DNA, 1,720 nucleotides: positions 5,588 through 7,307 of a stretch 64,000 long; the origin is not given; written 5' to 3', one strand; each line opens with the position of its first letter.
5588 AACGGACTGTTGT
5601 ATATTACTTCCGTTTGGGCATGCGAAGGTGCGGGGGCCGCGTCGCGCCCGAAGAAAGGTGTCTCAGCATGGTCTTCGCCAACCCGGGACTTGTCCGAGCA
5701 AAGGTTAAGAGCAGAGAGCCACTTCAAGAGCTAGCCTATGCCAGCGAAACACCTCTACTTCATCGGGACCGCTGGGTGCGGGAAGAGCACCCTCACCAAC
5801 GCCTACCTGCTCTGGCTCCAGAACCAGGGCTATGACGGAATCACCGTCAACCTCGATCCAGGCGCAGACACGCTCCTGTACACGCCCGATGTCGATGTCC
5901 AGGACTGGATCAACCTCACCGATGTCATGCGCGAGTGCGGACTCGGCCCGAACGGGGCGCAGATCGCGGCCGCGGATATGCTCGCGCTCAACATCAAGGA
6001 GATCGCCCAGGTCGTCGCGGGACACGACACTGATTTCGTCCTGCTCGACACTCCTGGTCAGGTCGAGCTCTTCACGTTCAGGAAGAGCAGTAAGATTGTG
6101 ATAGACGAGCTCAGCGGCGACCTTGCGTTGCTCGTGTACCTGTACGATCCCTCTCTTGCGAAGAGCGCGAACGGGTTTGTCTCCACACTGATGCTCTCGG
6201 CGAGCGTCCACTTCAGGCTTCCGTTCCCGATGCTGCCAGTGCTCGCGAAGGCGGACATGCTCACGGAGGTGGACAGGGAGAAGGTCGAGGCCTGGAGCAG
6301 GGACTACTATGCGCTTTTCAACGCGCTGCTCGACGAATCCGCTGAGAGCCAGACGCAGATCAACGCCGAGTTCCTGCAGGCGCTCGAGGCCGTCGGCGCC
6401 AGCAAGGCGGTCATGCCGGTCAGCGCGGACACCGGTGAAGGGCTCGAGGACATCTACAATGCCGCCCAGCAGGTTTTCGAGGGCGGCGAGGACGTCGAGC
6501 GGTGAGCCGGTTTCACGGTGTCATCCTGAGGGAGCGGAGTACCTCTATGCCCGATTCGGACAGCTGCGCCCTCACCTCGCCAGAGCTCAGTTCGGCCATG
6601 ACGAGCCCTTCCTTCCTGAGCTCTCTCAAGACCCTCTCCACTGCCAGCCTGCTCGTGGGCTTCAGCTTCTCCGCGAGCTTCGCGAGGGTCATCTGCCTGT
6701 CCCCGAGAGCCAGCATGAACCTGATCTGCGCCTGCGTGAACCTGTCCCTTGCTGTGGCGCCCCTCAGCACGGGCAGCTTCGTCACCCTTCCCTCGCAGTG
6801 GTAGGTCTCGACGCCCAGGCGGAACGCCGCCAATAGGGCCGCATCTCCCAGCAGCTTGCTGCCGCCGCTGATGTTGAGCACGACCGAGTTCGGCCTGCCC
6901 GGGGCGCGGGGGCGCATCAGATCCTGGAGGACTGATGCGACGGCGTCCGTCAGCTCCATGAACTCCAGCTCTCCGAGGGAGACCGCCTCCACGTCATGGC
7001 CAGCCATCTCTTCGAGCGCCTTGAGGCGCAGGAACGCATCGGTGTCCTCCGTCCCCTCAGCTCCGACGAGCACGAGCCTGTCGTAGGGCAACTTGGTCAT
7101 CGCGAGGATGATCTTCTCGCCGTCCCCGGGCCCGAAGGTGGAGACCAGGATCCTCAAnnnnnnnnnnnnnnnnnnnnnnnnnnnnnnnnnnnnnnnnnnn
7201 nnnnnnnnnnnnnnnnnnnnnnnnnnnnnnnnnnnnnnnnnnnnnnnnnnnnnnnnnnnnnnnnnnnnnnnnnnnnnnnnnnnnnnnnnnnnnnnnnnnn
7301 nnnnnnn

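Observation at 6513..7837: A tandem pair of Csa3-like CARF-wHTH regulators with no CRISPR-Cas locus in view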

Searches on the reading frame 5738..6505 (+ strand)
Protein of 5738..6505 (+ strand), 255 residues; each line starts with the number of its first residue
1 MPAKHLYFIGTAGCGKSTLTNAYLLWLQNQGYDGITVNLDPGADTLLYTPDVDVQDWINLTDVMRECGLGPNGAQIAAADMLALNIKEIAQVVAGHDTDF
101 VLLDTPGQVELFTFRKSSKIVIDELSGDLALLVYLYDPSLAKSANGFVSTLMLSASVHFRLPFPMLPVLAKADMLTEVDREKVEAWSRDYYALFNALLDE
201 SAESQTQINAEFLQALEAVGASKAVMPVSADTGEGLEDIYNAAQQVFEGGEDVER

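Call 65: search_protein_families(library=pfam, proteins=[window:5738-6505:+], max_evalue=0.0001)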
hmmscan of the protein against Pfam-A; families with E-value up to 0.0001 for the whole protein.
window:5738-6505:+ (255 aa): 2 families
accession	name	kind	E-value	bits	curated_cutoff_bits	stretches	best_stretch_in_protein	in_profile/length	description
PF03029.23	ATP_bind_1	-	1.5e-53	182.5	27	1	8-247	1-238/240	Conserved hypothetical ATP binding protein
PF13401.12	AAA_22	-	8.9e-05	23.3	27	0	3-47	5-38/130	AAA domain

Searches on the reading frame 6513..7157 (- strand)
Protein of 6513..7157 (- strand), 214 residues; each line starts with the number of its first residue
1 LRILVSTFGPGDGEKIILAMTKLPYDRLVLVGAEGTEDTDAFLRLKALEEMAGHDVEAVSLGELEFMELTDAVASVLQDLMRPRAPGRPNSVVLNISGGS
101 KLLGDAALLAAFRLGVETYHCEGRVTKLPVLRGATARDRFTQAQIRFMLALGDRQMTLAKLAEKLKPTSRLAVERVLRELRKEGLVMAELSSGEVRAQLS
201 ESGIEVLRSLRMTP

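Call 3: search_protein_families(library=pfam, proteins=[window:6513-7157:-], max_evalue=1)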
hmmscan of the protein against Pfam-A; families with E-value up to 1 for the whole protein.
window:6513-7157:- (214 aa): 7 families
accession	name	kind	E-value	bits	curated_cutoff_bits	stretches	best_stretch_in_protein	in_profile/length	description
PF22662.2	Csa3_N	-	1.9e-05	25.1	27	1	24-114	25-111/120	Csa3 CRISPR-associated Rossmann-like domain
PF19810.5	HFX_2341_N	-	6.6e-05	23.8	30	1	14-122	12-116/120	HFX_2341-like, N-terminal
PF02082.26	Rrf2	-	0.01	16.5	30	1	149-188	15-55/132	Iron-dependent Transcriptional regulator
PF13463.12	HTH_27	-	0.011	16.4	22.2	1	149-203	12-68/68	Winged helix DNA-binding domain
PF13545.12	HTH_Crp_2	-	0.036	14.5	27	1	155-187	22-53/70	Crp-like helix-turn-helix domain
PF08279.18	HTH_11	-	0.05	13.9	25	1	142-185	2-45/55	HTH domain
PF01978.25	TrmB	-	0.18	12.1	25.6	1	154-191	21-57/68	Sugar-specific transcriptional regulator TrmB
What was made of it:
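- Pfam Csa3_N and HFX_2341_N hits are below the gathering cut-offs for both proteins (call 3). The only TrmB hits are weak and lie in the wHTH part (call 3).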

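Call 4: search_protein_families(library=ncbifam, proteins=[window:6513-7157:-], max_evalue=1)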
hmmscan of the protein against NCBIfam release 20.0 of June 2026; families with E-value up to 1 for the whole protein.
window:6513-7157:- (214 aa): 6 families
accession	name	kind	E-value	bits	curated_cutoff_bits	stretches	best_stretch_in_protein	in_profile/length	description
TIGR01884.1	cas_HTH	subfamily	0.00017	21.1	60.2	1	68-189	67-189/202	CRISPR-associated CARF protein Csa3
TIGR00122.1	birA_repr_reg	equivalog_domain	0.0051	16.7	70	1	146-185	4-42/69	biotin operon repressor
NF047906.1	CdPbTransRegCmtR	equivalog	0.016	15.1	150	1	144-202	23-80/104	Cd(II)/Pb(II)-sensing metalloregulatory transcriptional regulator CmtR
NF040939.2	trans_reg_lrs14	equivalog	0.029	14.4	90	1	141-189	22-69/103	Lrs14 family HTH-type transcriptional regulator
NF038251.1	AdcR_fam_Zn_TF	equivalog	0.085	13.1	175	1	139-196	33-89/143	zinc-dependent MarR family transcriptional regulator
NF041580.1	DidA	equivalog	0.093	12.4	100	0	81-109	19-47/73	DNA damage-induced SOS-independent cell division inhibitor A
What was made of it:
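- Closest known: Csa3a / Csa3b of Saccharolobus/Sulfolobus. Different: TIGR01884 and Pfam Csa3_N are below cut-off (calls 3, 4).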

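Call 13: find_homologous_proteins(query=window:6513-7157:-)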
Query window:6513-7157:- (214 aa): 187 proteins with E <= 0.001 among 3439 candidates; the best 120 are listed.
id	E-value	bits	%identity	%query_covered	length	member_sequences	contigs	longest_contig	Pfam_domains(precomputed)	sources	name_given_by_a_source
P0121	7.0e-128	442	100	100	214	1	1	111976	-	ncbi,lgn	-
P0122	1.7e-70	255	59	99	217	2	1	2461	-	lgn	-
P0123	2.2e-68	248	58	98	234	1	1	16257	-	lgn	-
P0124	4.5e-65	237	57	99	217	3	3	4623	PF19810.6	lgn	-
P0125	4.7e-65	237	54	100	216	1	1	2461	PF19810.6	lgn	-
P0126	1.2e-64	236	53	100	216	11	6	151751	-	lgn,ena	-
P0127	6.2e-64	234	54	100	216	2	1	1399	-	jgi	-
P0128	8.8e-64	233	53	100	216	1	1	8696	-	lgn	-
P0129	7.7e-63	230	54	100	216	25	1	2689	PF19810.6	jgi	jgi:hypothetical protein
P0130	8.1e-62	227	50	100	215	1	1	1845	PF19810.6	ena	-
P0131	8.3e-62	227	53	100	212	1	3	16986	PF19810.6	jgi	jgi:hypothetical protein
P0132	9.9e-62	226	51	100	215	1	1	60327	PF19810.6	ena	-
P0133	1.3e-61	226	54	100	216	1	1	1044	PF19810.6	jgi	-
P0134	1.7e-61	226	52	100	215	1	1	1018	PF19810.6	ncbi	-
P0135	3.3e-61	225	53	100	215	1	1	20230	PF19810.6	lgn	-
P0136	4.5e-61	224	53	100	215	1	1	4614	PF19810.6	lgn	-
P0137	7.6e-61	223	53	100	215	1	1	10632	PF19810.6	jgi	jgi:hypothetical protein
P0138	8.3e-61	223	52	100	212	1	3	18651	PF19810.6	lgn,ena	-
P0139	1.0e-60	223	52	100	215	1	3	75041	PF19810.6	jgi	jgi:hypothetical protein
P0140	1.0e-60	223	52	100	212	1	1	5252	PF19810.6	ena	-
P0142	1.2e-60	223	52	100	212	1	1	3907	PF19810.6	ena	-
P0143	1.2e-60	223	53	100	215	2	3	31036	PF22662.4,PF19810.6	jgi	jgi:biotin operon repressor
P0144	1.3e-60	223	53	100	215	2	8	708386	PF19810.6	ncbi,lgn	-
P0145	1.6e-60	222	52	100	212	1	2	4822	PF19810.6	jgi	-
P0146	1.7e-60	222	51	100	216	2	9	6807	PF19810.6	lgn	-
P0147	2.0e-60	222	52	100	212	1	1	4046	PF19810.6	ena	-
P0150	3.2e-60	221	50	99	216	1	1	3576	PF19810.6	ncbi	-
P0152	5.0e-60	221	51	100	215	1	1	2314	PF22662.4,PF19810.6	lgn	-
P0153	6.7e-60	220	52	100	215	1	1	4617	PF19810.6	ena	-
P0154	7.4e-60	220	51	100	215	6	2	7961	PF19810.6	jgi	-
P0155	2.2e-59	219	51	100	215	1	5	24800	PF19810.6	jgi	jgi:hypothetical protein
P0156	2.5e-59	219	52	100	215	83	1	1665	PF19810.6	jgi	-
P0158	5.5e-59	217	51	100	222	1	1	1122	PF19810.6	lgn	-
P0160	5.7e-59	217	51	100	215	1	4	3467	PF19810.6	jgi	-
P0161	8.8e-59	217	51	100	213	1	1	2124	PF19810.6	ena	-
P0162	2.3e-58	215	53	99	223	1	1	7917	PF19810.6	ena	-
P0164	2.9e-58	215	51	99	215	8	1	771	PF19810.6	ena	-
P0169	4.0e-58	215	51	99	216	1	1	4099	PF19810.6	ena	-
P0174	9.1e-58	213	51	99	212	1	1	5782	PF19810.6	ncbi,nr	ncbi:MAG TPA: hypothetical protein VJ489_02260 [Thermoplasmata archaeon]|nr:hypothetical protein [Th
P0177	3.0e-57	212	51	100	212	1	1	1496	PF19810.6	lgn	-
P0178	3.6e-57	211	54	98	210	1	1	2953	PF19810.6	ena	-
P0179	3.7e-57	211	49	98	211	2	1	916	PF22662.4,PF19810.6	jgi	-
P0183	5.7e-57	211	48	100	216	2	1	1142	PF19810.6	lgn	-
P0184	5.7e-57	211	50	98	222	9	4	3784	PF19810.6,PF12802.14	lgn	-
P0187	6.7e-57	211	52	99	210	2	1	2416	PF22662.4,PF19810.6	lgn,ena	-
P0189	8.7e-57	210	50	99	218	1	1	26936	PF19810.6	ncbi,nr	ncbi:MAG: hypothetical protein A3K76_00865 [Euryarchaeota archaeon RBG_13_57_23]|nr:MAG: hypothetica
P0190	8.7e-57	210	51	98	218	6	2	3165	PF19810.6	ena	-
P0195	1.9e-56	209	50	99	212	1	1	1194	PF19810.6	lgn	-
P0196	3.6e-56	208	53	98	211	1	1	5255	PF19810.6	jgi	-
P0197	5.0e-56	208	49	99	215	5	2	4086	PF19810.6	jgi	jgi:hypothetical protein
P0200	7.2e-56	207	52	98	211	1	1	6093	PF22662.4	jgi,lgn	-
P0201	7.5e-56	207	49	99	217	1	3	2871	PF19810.6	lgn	-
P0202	7.6e-56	207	48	99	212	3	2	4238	PF19810.6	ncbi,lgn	-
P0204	1.6e-55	206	49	99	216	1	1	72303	PF19810.6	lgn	-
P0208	3.7e-55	205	47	99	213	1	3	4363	PF22662.4,PF19810.6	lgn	-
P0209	4.0e-55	205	48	100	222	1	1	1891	PF19810.6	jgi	-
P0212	6.3e-55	204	48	99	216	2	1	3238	PF19810.6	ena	-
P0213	7.1e-55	204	47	99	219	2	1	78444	PF19810.6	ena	-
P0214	7.9e-55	204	52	98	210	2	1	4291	PF19810.6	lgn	-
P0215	9.1e-55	204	49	98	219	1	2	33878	PF19810.6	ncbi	-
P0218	1.4e-54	203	51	98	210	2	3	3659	PF19810.6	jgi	jgi:hypothetical protein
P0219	1.5e-54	203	48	100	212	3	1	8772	PF19810.6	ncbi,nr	ncbi:MAG: MarR family winged helix-turn-helix transcriptional regulator [Thermoplasmata archaeon]|nr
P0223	3.3e-54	202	47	100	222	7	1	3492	PF19810.6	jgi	-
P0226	4.7e-54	201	50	100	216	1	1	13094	PF19810.6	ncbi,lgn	-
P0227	4.8e-54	201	51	100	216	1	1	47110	PF19810.6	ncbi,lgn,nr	ncbi:MAG: hypothetical protein JW880_00200 [Candidatus Thermoplasmatota archaeon]|nr:hypothetical pr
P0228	6.0e-54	201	52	100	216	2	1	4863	PF19810.6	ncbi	-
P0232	8.9e-54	200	49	100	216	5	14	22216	PF19810.6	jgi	jgi:hypothetical protein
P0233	9.2e-54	200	48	99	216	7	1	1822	PF19810.6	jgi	-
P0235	1.6e-53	200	52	98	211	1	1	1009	PF19810.6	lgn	-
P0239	4.9e-53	198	46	100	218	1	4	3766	PF19810.6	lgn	-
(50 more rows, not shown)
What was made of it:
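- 6513..7157 (-): Gene B: divergent CARF3-clade CARF + winged-HTH paralogue, 214 aa, TTG start. It overlaps the stop of A by 4 nt (TTGA, 7154-7157). Homologues are 46-59% identical (call 13).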

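Call 17: search_solved_structures(query=window:6513-7157:-, max_evalue=10, show_alignments=1)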
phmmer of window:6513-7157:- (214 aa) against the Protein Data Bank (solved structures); distinct sequences matched with E-value up to 10: 7.
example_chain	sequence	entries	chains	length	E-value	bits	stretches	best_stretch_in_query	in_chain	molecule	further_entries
5yhz_A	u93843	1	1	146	0.0091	19.3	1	130-198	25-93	Zinc transport transcriptional regulator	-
5yhy_A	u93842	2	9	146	0.012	18.9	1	129-198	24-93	Zinc transport transcriptional regulator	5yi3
5yi0_B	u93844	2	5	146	0.017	18.4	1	130-198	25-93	Zinc transport transcriptional regulator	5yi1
5yhx_A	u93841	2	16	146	0.018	18.4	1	130-198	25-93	Zinc transport transcriptional regulator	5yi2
3tgn_A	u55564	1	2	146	0.26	14.5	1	134-196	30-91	Adc operon repressor AdcR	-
6cmv_A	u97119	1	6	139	0.33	14.2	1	142-196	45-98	Transcriptional regulator Lrs14-like protein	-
6fi9_A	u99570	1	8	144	0.64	13.3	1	136-198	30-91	Transcriptional regulator ZitR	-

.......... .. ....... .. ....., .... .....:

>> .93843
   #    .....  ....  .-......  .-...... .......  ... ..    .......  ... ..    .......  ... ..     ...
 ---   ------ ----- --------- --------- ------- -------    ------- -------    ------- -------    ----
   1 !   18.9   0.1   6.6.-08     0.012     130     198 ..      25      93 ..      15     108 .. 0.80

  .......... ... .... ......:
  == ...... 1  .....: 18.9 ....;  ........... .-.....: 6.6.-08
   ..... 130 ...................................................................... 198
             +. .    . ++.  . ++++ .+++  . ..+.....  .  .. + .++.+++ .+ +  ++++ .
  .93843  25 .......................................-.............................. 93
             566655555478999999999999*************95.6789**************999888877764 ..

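Call 24: search_solved_structures(query=A2, max_evalue=1, show_alignments=2)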
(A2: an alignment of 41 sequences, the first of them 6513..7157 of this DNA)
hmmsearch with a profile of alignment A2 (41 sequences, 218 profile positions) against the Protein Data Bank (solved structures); distinct sequences matched with E-value up to 1: 11.
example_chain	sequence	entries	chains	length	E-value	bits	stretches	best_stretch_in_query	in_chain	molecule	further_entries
3tgn_A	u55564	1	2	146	0.012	18.5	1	133-197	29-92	Adc operon repressor AdcR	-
5cwf_A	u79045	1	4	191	0.066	16.1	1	156-216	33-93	Designed helical repeat protein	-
6xl1_A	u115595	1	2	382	0.092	15.6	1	27-107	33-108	Card1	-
6wxw_A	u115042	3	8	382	0.092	15.6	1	27-107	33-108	Card1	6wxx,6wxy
8z4i_A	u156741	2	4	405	0.2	14.5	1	25-104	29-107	CARF-domain cantaining dual-activated nuclease | CARF-domain containing dual-activated nuclease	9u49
3cta_A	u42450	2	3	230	0.3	13.9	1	159-207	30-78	Riboflavin kinase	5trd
5mqf_K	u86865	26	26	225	0.44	13.3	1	40-102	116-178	Pre-mRNA-splicing factor SPF27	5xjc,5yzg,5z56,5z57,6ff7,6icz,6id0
3bj6_A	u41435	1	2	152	0.47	13.3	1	136-215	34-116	Transcriptional regulator, MarR family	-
5znx_A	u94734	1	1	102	0.67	12.8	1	143-211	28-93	Transcriptional activator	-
3jth_A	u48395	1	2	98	0.72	12.7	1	143-211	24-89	Transcription activator HlyU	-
7aor_ap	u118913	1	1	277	0.99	12.2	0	25-95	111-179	mS62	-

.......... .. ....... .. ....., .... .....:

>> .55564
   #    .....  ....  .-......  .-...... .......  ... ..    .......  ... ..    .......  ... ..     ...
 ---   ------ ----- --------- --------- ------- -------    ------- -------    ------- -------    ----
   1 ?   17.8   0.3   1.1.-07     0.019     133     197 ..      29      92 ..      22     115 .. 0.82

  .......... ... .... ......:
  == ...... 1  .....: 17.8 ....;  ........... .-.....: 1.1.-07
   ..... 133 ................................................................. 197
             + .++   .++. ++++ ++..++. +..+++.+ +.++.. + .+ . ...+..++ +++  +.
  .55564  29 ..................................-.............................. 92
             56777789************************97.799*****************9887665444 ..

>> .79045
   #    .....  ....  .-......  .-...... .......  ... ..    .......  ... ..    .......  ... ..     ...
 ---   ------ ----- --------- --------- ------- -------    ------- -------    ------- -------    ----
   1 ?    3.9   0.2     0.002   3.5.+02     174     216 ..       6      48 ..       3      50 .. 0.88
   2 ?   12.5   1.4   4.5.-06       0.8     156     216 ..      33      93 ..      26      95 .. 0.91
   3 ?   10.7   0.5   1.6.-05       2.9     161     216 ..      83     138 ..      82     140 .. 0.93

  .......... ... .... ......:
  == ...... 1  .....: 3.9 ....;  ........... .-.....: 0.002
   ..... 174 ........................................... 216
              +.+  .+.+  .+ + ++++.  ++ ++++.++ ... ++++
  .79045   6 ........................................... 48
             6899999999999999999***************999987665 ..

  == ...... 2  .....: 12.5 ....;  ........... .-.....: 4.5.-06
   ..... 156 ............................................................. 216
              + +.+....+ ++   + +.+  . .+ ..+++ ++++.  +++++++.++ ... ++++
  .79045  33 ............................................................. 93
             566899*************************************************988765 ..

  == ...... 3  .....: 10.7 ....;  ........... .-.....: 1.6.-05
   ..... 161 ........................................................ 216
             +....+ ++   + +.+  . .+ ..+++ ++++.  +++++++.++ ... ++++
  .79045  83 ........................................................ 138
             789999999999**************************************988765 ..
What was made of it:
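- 6516..6752 (-): Winged-HTH domain of B (about residues 136-214). AdcR/ZitR/MarR-type PDB sequence hits (calls 17, 24).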

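Call 34: predict_structure(alignment_id=A2)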
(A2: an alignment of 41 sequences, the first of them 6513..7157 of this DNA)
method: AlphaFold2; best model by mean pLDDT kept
length: 214 residues; sequences in the alignment: 41
mean_pLDDT: 93.3   pTM: 0.71
mean pLDDT of the five models: 93.3, 93.0, 92.8, 92.8, 92.4
residues with pLDDT >= 90: 184; 70-90: 23; 50-70: 7; < 50: 0
segments of 3 or more residues with pLDDT < 50: none
pLDDT, mean of each block of 10 residues (from residue 1): 97 97 97 96 97 95 96 96 85 97 96 92 91 70 96 96 94 97 97 97 90 72
secondary structure, 60 per line:
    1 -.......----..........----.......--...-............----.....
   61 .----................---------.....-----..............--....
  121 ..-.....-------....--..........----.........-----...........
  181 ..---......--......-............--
elements in order: E2-8 H13-22 E27-33 H40-51 E56-61 H66-81 E91-95 H101-114 E117-122 E124-128 H136-139 H142-151 H158-164 H170-182 E186-191 E194-199 H201-212
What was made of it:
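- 6513..7157 (-): AF2 pLDDT 93 (call 34).
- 6516..6752 (-): AF2 secondary structure (call 34).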

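Call 38: fold_search(model_id=the predicted structure, library=pdb)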
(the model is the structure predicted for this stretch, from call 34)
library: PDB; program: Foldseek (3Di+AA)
matches with E <= 10: 1823; with E <= 0.001: 74
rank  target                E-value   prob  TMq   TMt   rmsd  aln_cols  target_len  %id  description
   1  2wte_A                2.7e-09  1.00  0.47  0.47  13.0       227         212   16  The structure of the CRISPR-associated protein, Csa3, from Sulfolobus solfataricus at 1.8 angstrom resolution. (released 2010-09-22)
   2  6wxq_A                7.3e-09  1.00  0.47  0.48  12.2       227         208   15  Crystal structure of CRISPR-associated transcription factor Csa3 complexed with cA4 (released 2021-11-17)
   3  2wte_B                1.7e-08  1.00  0.48  0.49  11.7       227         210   16  The structure of the CRISPR-associated protein, Csa3, from Sulfolobus solfataricus at 1.8 angstrom resolution. (released 2010-09-22)
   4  6w11_B                6.8e-08  1.00  0.47  0.50  11.7       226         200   17  The structure of Sulfolobus solfataricus Csa3 in complex with cyclic tetraadenylate (cA4) (released 2021-03-10)
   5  7pq3_AAA              7.5e-07  1.00  0.45  0.38   8.4       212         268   18  Crystal Structure of the Ring Nuclease 0811 from Sulfolobus islandicus (Sis0811) in complex with its post-catalytic  (released 2021-11-24)
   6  5fsh_B                3.1e-06  1.00  0.47  0.24   7.3       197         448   16  Crystal structure of Thermus thermophilus Csm6 (released 2016-01-27)
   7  9u49_A                3.9e-06  1.00  0.43  0.25  20.4       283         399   12  crystal structure of Cdn1 in complex with cA4 (released 2026-02-04)
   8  3qyf_B                5.2e-06  1.00  0.52  0.44   6.8       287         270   14  Crystal structure of the CRISPR-associated protein SSO1393 from Sulfolobus solfataricus (released 2011-03-23)
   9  7pq6_AAA              6.2e-06  1.00  0.50  0.41   6.4       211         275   19  Crystal Structure of the Ring Nuclease 0811 mutant-S12A from Sulfolobus islandicus (Sis0811) (released 2021-11-24)
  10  8t64_C                7.4e-06  1.00  0.43  0.64   9.5       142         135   21  Apo Cam1(42-206) (released 2024-01-10)
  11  7pq2_AAA              7.8e-06  1.00  0.49  0.40   9.2       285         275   14  Crystal Structure of the Ring Nuclease 0811 from Sulfolobus islandicus (Sis0811) in its apo form (released 2021-11-24)
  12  8t64_B                8.3e-06  1.00  0.42  0.65   7.7       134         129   17  Apo Cam1(42-206) (released 2024-01-10)
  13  7pqa_AAA              8.8e-06  1.00  0.49  0.40   9.2       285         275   14  Crystal Structure of the Ring Nuclease 0811 mutant-S12G/K169G from Sulfolobus islandicus (Sis0811) (released 2021-12-01)
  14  7pq6_BBB              1.0e-05  1.00  0.51  0.42   6.0       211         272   19  Crystal Structure of the Ring Nuclease 0811 mutant-S12A from Sulfolobus islandicus (Sis0811) (released 2021-11-24)
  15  8phj_X                1.1e-05  1.00  0.45  0.28   8.5       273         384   15  cA4-bound Cami1 in complex with 70S ribosome (released 2023-12-13)
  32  8phj_Y                8.7e-05  1.00  0.44  0.28  10.1       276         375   16  cA4-bound Cami1 in complex with 70S ribosome (released 2023-12-13)
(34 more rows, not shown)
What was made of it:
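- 6513..7157 (-): Top Foldseek hits are Csa3 2wte/6wxq (call 38).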

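Call 66: search_protein_families(library=padloc, proteins=[window:6513-7157:-], max_evalue=0.01)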
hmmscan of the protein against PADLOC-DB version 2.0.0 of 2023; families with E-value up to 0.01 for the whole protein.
window:6513-7157:- (214 aa): 17 families
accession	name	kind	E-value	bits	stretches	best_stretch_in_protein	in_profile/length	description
PDLC01856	CARF3--CARF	-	4.3e-37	126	1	12-202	4-185/194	-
PDLC01044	Csa3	-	5.2e-11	40.8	1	25-204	27-191/194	Type I-A associated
PDLC01879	CARF3--CARF_TM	-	4.9e-10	37.4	1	14-206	30-216/222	-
PDLC01853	CARF3--CARF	-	3.7e-09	34.6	1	52-199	52-197/209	-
PDLC01866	CARF3--CARF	-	8e-09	33.8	1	20-192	19-189/207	-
PDLC01858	CARF3--CARF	-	1.1e-08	33.3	1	1-187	1-188/204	-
PDLC01434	CasR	-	1.1e-07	29.9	1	16-188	14-173/191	"CAS-I,CAS-II,CAS-III,CAS-IV,CAS-V,CAS-VI; associated_signaling"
PDLC01819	CARF1--CARF_HEPN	-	5.1e-07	26.6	1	14-127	69-178/475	-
PDLC01848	CARF3--CARF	-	6.7e-07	27.2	1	20-203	21-189/197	-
PDLC01880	CARF4--CARF_PDDEXK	-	1.3e-06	26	1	17-182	17-175/364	-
PDLC01847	CARF3--CARF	-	1.7e-06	25.8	1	14-123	17-119/239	-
PDLC01865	CARF3--CARF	-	1.9e-06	25.7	1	42-195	53-198/215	-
PDLC01268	CasR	-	7.4e-06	24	1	25-187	24-168/179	"CAS-I,CAS-II,CAS-III,CAS-IV,CAS-V,CAS-VI; associated_signaling"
PDLC01850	CARF3--CARF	-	2.1e-05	22.5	1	26-195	28-198/209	-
PDLC01849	CARF3--CARF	-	0.00012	19.9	1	3-188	4-183/197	-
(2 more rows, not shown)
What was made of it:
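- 6513..7157 (-): PADLOC CARF3 PDLC01856 126 bits (call 66).
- On CARF superfamily, CARF3 (Csa3-like) clade: B: PADLOC CARF3 PDLC01856 126 bits, E 4e-37 (calls 3, 66).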
